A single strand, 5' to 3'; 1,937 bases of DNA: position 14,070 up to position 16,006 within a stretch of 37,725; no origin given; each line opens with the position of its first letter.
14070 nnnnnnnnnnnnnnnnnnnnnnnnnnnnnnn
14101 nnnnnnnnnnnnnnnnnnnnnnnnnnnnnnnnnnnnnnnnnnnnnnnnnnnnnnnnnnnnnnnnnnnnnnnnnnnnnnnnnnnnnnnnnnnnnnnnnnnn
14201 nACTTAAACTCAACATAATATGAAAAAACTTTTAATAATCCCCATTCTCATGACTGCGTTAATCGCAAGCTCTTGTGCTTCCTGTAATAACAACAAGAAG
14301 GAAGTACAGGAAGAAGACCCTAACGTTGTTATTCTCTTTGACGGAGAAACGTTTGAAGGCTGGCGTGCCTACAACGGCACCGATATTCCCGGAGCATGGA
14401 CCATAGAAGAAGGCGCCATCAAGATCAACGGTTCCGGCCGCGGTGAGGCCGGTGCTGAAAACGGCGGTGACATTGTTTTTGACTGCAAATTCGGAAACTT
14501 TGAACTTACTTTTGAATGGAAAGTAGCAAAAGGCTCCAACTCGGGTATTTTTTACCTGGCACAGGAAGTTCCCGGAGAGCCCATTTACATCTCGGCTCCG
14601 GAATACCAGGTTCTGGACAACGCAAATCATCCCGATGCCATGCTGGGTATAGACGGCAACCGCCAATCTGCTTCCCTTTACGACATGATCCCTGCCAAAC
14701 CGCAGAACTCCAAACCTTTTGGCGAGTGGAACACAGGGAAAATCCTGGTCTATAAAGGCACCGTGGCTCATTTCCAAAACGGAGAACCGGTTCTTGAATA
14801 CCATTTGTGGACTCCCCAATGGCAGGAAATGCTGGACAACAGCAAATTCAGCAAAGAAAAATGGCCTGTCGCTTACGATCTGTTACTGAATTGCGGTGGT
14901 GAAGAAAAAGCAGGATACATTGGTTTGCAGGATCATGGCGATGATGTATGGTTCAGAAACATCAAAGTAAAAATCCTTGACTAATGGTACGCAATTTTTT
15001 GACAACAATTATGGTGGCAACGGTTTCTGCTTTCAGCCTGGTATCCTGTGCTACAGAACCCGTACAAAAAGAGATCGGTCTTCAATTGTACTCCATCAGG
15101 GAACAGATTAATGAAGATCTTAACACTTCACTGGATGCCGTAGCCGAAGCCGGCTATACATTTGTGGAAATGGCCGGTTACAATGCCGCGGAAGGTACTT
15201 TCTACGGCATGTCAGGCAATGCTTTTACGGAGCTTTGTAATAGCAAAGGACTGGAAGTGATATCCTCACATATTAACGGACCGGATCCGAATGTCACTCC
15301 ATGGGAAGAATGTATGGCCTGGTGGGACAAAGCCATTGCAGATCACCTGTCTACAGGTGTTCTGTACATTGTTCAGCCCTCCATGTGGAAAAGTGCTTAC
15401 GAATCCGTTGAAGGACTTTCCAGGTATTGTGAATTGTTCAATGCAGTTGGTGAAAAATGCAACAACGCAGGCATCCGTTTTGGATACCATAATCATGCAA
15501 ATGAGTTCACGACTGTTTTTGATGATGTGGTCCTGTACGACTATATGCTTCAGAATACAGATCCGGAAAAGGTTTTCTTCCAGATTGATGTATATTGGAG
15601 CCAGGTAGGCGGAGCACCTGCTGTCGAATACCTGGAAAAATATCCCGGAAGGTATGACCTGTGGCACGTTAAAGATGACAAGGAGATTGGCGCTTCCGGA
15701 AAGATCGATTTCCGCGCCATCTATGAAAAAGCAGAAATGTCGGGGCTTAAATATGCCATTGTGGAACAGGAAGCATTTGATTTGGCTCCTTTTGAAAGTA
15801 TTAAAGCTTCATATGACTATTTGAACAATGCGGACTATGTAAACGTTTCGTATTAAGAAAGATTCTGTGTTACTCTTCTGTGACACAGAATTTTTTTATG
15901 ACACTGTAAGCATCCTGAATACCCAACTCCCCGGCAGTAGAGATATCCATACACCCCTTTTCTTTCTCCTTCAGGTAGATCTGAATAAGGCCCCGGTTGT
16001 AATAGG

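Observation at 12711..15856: Exported Gfo/Idh/MocA oxidoreductase, DUF1080 and xylose-isomerase-like TIM-barrel trio: candidate non-hydrolytic (oxidation/elimination) glycoside-cleavage module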

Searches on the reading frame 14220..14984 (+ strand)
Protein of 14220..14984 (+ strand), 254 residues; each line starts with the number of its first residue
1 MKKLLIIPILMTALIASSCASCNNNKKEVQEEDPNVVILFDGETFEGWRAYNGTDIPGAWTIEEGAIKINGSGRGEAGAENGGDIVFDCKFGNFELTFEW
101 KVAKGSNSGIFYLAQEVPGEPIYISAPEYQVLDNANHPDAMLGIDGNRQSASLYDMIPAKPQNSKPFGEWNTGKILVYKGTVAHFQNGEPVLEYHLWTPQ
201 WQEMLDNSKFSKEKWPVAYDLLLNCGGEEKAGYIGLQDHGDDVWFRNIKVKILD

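Call 3: search_protein_families(library=pfam, proteins=[window:14220-14984:+], max_evalue=0.01)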
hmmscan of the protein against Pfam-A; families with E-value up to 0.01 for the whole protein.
window:14220-14984:+ (254 aa): 1 family
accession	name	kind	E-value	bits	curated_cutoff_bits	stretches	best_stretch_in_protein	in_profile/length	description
PF06439.18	3keto-disac_hyd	-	1.3e-47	162.7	26.8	1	39-251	5-187/187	3-keto-disaccharide hydrolase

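Call 4: search_protein_families(library=ncbifam, proteins=[window:14220-14984:+], max_evalue=0.01)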
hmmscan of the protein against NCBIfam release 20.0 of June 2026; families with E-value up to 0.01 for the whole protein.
window:14220-14984:+ (254 aa): 0 families

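Call 8: search_solved_structures(query=window:14220-14984:+, max_evalue=0.001, show_alignments=1)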
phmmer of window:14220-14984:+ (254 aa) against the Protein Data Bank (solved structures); distinct sequences matched with E-value up to 0.001: 13.
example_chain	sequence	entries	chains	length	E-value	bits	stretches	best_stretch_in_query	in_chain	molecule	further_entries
8v31_A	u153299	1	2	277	8.2e-107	359.7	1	33-254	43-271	Glycosyl hydrolase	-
3nmb_A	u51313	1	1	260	4e-106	357.5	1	32-254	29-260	putative sugar hydrolase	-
3osd_A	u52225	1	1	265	1.2e-103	349.3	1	34-254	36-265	putative glycosyl hydrolase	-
8tda_A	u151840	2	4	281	1.5e-103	349.1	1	34-254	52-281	Probable secreted glycosyl hydrolase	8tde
8rr2_A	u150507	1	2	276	1.5e-103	349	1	34-254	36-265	3-keto-disaccharide hydrolase domain-containing protein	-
9fbe_B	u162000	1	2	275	1.7e-102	345.6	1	34-254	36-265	Probable secreted glycosyl hydrolase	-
4hxc_A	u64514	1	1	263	2.7e-100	338.4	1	35-254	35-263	putative glycosyl hydrolase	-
3h3l_A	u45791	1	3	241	1e-69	238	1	37-252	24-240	PUTATIVE SUGAR HYDROLASE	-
4jqt_A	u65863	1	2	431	2.9e-43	151.3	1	35-253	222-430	putative glycosyl hydrolase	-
3hbk_A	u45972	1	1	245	6.8e-37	130.4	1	28-253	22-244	putative glycosyl hydrolase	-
3u1x_A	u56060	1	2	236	1.6e-27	99.7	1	21-254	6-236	putative glycosyl hydrolase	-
4qhz_A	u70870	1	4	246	9e-06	28.4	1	35-178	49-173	putative glycosyl hydrolase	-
3imm_A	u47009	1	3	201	3.8e-05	26.3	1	78-252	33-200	Putative secreted glycosylhydrolase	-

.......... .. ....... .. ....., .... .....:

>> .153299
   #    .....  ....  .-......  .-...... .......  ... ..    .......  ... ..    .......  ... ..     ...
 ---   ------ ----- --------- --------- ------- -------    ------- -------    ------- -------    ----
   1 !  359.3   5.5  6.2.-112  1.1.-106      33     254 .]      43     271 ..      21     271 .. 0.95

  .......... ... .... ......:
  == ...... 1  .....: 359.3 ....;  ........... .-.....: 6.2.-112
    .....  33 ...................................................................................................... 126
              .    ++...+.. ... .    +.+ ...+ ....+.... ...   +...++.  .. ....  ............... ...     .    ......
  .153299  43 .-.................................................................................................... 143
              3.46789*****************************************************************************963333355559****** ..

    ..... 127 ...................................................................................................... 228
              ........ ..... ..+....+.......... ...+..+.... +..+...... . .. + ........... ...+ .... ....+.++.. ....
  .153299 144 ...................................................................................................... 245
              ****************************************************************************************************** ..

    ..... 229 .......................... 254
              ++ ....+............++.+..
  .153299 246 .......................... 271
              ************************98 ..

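Call 23: search_solved_structures(query=window:14220-14984:+, max_evalue=1e-90, show_alignments=5)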
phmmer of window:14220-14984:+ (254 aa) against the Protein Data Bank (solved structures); distinct sequences matched with E-value up to 1e-90: 7.
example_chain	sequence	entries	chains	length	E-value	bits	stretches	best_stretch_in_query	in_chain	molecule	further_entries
8v31_A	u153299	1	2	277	8.2e-107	359.7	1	33-254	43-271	Glycosyl hydrolase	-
3nmb_A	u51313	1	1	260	4e-106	357.5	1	32-254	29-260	putative sugar hydrolase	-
3osd_A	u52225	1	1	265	1.2e-103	349.3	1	34-254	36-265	putative glycosyl hydrolase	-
8tda_A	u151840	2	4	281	1.5e-103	349.1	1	34-254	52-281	Probable secreted glycosyl hydrolase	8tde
8rr2_A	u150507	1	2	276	1.5e-103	349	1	34-254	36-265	3-keto-disaccharide hydrolase domain-containing protein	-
9fbe_B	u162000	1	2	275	1.7e-102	345.6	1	34-254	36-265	Probable secreted glycosyl hydrolase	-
4hxc_A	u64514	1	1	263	2.7e-100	338.4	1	35-254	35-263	putative glycosyl hydrolase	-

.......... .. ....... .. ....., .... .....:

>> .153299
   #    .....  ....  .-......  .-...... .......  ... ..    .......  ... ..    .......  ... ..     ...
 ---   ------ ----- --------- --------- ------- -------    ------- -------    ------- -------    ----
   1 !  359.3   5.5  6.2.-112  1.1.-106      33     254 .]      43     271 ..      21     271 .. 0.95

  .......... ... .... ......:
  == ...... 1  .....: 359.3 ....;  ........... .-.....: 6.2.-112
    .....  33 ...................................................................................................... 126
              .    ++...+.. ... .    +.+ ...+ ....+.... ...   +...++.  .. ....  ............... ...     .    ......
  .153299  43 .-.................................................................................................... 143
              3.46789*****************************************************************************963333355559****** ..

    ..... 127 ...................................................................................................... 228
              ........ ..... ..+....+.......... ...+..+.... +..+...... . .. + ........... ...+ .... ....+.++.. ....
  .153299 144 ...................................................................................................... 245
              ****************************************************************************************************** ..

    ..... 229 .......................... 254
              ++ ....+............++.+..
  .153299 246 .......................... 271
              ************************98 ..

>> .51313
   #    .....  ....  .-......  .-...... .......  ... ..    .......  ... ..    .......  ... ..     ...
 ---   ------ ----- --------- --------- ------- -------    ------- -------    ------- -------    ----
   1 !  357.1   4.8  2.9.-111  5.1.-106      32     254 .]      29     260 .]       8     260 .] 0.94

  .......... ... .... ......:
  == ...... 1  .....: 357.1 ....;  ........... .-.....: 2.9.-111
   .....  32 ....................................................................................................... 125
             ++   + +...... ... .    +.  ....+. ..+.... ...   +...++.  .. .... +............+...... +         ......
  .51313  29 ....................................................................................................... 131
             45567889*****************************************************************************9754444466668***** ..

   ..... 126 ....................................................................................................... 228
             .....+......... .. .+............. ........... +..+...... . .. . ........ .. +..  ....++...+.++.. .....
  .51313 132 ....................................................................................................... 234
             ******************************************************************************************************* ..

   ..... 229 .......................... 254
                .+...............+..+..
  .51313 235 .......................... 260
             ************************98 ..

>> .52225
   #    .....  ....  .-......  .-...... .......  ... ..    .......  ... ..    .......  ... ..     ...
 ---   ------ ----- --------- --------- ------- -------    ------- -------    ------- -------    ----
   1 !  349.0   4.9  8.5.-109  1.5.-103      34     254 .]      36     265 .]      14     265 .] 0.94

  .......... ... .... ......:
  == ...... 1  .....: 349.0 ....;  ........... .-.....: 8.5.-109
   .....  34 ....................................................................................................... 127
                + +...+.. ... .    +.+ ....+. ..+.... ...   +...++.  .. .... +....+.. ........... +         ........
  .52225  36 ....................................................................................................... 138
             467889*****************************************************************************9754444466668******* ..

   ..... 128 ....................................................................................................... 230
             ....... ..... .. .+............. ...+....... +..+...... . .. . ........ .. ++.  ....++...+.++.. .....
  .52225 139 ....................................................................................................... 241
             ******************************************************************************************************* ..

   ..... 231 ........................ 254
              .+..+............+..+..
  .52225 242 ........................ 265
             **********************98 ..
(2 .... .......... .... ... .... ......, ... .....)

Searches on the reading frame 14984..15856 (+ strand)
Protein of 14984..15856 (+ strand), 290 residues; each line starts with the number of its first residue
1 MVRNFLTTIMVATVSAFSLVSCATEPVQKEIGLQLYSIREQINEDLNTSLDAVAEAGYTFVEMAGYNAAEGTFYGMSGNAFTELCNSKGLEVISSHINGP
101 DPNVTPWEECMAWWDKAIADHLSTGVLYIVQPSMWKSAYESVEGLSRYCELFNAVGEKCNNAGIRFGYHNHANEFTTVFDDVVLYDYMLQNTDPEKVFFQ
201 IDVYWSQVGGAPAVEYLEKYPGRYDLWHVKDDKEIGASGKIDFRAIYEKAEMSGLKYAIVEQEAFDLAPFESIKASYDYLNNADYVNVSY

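Call 3: search_protein_families(library=pfam, proteins=[window:14984-15856:+], max_evalue=0.01)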
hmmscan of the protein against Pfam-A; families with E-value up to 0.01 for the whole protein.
window:14984-15856:+ (290 aa): 1 family
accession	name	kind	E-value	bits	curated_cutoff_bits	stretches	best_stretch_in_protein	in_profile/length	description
PF01261.30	AP_endonuc_2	-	2e-15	57.6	31.1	1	50-280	1-246/249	Xylose isomerase-like TIM barrel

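Call 4: search_protein_families(library=ncbifam, proteins=[window:14984-15856:+], max_evalue=0.01)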
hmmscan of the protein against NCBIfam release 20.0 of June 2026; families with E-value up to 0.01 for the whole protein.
window:14984-15856:+ (290 aa): 1 family
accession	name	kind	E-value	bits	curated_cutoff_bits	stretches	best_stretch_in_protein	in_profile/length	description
TIGR04379.1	myo_inos_iolE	equivalog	3.4e-10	39.9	290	1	141-231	124-211/290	myo-inosose-2 dehydratase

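Call 9: search_solved_structures(query=window:14984-15856:+, max_evalue=0.001, show_alignments=1)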
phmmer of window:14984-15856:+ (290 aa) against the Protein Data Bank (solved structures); distinct sequences matched with E-value up to 0.001: 6.
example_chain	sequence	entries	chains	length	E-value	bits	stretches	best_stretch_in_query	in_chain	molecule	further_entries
8tcd_B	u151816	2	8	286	4e-67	229.8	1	25-290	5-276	Sugar phosphate isomerase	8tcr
8tcs_D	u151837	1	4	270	1.6e-66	227.8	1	29-290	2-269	Xylose isomerase-like TIM barrel domain-containing protein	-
8tct_A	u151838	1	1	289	6.8e-63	215.9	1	27-290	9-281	Sugar phosphate isomerase/epimerase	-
3obe_A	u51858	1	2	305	5.5e-40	140.7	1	15-286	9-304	Sugar phosphate isomerase/epimerase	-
3l23_A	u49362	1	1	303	7.9e-40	140.2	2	180-286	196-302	Sugar phosphate isomerase/epimerase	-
8bvk_A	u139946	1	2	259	9.5e-07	31.6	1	61-238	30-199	Xylose isomerase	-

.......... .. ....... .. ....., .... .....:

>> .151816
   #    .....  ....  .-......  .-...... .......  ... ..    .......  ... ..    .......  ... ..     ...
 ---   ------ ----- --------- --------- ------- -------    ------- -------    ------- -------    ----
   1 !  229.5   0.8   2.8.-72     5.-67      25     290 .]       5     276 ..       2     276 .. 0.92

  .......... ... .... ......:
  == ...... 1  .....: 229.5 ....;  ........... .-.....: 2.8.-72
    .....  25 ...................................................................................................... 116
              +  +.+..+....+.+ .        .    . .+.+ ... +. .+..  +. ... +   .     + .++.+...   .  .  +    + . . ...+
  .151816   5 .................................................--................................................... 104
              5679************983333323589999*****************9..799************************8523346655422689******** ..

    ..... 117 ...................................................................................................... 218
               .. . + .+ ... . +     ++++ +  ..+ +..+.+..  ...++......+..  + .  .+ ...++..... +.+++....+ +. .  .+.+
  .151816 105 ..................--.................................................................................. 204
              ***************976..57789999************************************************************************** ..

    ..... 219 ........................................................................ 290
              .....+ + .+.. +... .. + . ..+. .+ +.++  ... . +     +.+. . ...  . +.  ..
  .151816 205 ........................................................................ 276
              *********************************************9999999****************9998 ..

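Call 22: search_solved_structures(query=window:14984-15856:+, max_evalue=1e-50, show_alignments=3)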
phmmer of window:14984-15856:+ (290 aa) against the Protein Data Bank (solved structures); distinct sequences matched with E-value up to 1e-50: 3.
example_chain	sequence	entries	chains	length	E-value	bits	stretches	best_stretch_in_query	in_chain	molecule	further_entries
8tcd_B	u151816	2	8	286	4e-67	229.8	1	25-290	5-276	Sugar phosphate isomerase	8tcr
8tcs_D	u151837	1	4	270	1.6e-66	227.8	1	29-290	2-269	Xylose isomerase-like TIM barrel domain-containing protein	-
8tct_A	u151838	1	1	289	6.8e-63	215.9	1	27-290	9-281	Sugar phosphate isomerase/epimerase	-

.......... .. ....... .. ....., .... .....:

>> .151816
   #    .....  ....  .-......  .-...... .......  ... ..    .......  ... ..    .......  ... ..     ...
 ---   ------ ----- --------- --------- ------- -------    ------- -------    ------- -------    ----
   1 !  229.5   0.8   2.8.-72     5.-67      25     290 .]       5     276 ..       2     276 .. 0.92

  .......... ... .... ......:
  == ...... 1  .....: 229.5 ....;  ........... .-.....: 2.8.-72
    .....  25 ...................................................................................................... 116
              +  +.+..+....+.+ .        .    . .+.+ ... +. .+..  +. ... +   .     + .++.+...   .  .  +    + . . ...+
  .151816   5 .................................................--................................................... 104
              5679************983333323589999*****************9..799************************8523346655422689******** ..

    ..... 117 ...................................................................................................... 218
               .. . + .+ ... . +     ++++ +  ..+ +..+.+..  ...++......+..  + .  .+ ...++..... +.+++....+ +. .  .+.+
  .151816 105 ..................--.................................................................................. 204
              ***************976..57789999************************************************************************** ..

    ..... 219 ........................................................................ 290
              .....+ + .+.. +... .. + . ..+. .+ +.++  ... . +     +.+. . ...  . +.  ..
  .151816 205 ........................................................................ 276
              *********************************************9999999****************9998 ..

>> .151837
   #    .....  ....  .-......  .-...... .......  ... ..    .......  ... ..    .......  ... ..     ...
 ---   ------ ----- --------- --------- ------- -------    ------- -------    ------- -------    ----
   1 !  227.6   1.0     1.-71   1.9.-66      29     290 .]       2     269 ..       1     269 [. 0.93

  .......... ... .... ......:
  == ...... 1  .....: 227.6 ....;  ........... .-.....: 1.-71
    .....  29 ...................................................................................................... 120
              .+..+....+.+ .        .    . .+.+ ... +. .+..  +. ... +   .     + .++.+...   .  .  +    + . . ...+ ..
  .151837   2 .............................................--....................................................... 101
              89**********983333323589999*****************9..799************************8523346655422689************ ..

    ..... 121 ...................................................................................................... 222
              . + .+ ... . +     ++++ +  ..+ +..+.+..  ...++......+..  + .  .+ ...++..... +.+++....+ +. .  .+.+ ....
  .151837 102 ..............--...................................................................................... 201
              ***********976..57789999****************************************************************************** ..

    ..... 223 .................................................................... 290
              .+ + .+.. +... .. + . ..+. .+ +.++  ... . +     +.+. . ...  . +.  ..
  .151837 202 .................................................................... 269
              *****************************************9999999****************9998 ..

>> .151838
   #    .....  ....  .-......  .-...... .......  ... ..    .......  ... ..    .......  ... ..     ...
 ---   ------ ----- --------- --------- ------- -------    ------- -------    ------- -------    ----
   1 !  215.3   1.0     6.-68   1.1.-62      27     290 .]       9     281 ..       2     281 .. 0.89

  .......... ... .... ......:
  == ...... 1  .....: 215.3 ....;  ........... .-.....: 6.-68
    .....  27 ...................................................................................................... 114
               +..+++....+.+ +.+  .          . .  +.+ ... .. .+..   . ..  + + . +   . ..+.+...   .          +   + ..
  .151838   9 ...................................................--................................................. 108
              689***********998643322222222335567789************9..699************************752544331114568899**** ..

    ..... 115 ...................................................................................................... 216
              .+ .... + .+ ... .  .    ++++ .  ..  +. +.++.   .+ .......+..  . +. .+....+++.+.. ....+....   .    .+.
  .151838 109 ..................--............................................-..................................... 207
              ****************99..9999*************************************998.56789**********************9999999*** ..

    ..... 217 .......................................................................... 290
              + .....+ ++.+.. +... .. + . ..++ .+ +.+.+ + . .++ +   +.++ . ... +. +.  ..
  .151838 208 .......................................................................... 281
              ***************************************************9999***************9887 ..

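Call 42: search_solved_structures(query=window:14984-15856:+, max_evalue=10, show_alignments=0)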
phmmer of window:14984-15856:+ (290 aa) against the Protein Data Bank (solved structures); distinct sequences matched with E-value up to 10: 9.
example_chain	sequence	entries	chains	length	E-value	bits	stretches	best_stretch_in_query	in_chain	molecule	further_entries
8tcd_B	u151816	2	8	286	4e-67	229.8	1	25-290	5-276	Sugar phosphate isomerase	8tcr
8tcs_D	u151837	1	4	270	1.6e-66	227.8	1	29-290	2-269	Xylose isomerase-like TIM barrel domain-containing protein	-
8tct_A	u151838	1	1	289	6.8e-63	215.9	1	27-290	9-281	Sugar phosphate isomerase/epimerase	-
3obe_A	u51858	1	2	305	5.5e-40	140.7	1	15-286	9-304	Sugar phosphate isomerase/epimerase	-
3l23_A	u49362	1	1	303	7.9e-40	140.2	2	180-286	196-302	Sugar phosphate isomerase/epimerase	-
8bvk_A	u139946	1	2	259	9.5e-07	31.6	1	61-238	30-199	Xylose isomerase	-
3cny_A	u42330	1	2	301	0.31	13.5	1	146-228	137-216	Inositol catabolism protein IolE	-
9xch_B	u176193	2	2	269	0.35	13.4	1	152-192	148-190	AnkJ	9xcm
9sxc_B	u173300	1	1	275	0.37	13.3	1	152-192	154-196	Ankyrin repeat-containing protein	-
